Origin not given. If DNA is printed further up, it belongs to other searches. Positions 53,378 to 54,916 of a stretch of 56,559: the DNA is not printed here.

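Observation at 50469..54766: Non-canonical YcaO operon: small peptide, unknown protein, PRTase-beta-propeller fusion, TOMM-type YcaO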

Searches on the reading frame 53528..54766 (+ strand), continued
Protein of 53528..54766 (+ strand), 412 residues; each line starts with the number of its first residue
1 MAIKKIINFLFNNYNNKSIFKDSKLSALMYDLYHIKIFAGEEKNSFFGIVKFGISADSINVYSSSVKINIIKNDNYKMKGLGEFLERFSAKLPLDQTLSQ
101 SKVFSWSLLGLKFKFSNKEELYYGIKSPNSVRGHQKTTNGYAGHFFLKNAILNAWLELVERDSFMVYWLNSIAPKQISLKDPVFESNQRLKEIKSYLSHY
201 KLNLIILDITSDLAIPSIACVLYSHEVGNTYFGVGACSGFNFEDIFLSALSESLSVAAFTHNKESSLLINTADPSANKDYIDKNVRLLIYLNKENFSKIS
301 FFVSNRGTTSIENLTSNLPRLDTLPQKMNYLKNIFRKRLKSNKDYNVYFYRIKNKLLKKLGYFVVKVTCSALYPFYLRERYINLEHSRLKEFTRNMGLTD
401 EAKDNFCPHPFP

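Call 72: fold_search(model_id=the predicted structure, library=pdb)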
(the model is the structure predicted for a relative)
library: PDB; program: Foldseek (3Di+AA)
matches with E <= 10: 353; with E <= 0.001: 41
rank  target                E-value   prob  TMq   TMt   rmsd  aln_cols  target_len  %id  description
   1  4v1v_A                8.4e-16  1.00  0.56  0.32   9.7       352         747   19  Heterocyclase in complex with substrate and Cofactor (released 2015-01-14)
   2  4v1v_B                1.6e-15  1.00  0.57  0.32   9.5       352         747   19  Heterocyclase in complex with substrate and Cofactor (released 2015-01-14)
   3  7u58_A                2.1e-15  1.00  0.56  0.37   4.7       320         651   18  YcaO-mediated ATP-dependent peptidase activity in ribosomal peptide biosynthesis (released 2022-11-02)
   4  4v1t_A                3.7e-15  1.00  0.57  0.32   9.7       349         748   19  Heterocyclase in complex with substrate and Cofactor (released 2015-01-14)
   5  4v1t_B                3.7e-15  1.00  0.55  0.31   9.4       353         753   18  Heterocyclase in complex with substrate and Cofactor (released 2015-01-14)
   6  4v1u_B                4.2e-15  1.00  0.55  0.31   9.9       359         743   18  Heterocyclase in complex with substrate and Cofactor (released 2015-01-14)
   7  7u58_B                5.2e-15  1.00  0.57  0.38   3.7       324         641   19  YcaO-mediated ATP-dependent peptidase activity in ribosomal peptide biosynthesis (released 2022-11-02)
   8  4v1u_A                1.5e-14  1.00  0.55  0.31   5.9       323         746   20  Heterocyclase in complex with substrate and Cofactor (released 2015-01-14)
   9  4bs9                  2.9e-14  1.00  0.53  0.33   4.5       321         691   19  Structure of the heterocyclase TruD (released 2013-11-06)
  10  6peu_B                2.7e-12  1.00  0.54  0.57   4.4       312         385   17  Structure of YcaO enzyme from Methanocaldococcus jannaschii in complex with peptide (released 2019-11-06)
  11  6peu_A                4.4e-12  1.00  0.54  0.58   4.3       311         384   17  Structure of YcaO enzyme from Methanocaldococcus jannaschii in complex with peptide (released 2019-11-06)
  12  6pe3                  5.9e-12  1.00  0.50  0.55   5.2       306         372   17  Structure of YcaO enzyme from Methanocaldococcus jannaschii in complex with ATP (released 2020-01-08)
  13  6peu_D                1.0e-11  1.00  0.52  0.56   4.1       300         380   18  Structure of YcaO enzyme from Methanocaldococcus jannaschii in complex with peptide (released 2019-11-06)
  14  6peu_C                1.1e-11  1.00  0.53  0.56   4.7       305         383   19  Structure of YcaO enzyme from Methanocaldococcus jannaschii in complex with peptide (released 2019-11-06)
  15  6ci7_F                2.3e-10  1.00  0.45  0.51   6.4       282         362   16  The structure of YcaO from Methanopyrus kandleri bound with AMPPCP and Mg2+ (released 2018-03-21)
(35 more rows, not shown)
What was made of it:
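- On YcaO superfamily (PF02624): Foldseek hits are exclusively YcaO structures (call 72).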

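Call 83: search_protein_families(library=padloc, proteins=[window:53528-54766:+], max_evalue=0.001)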
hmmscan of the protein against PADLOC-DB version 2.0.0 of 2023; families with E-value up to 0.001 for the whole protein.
window:53528-54766:+ (412 aa): 0 families
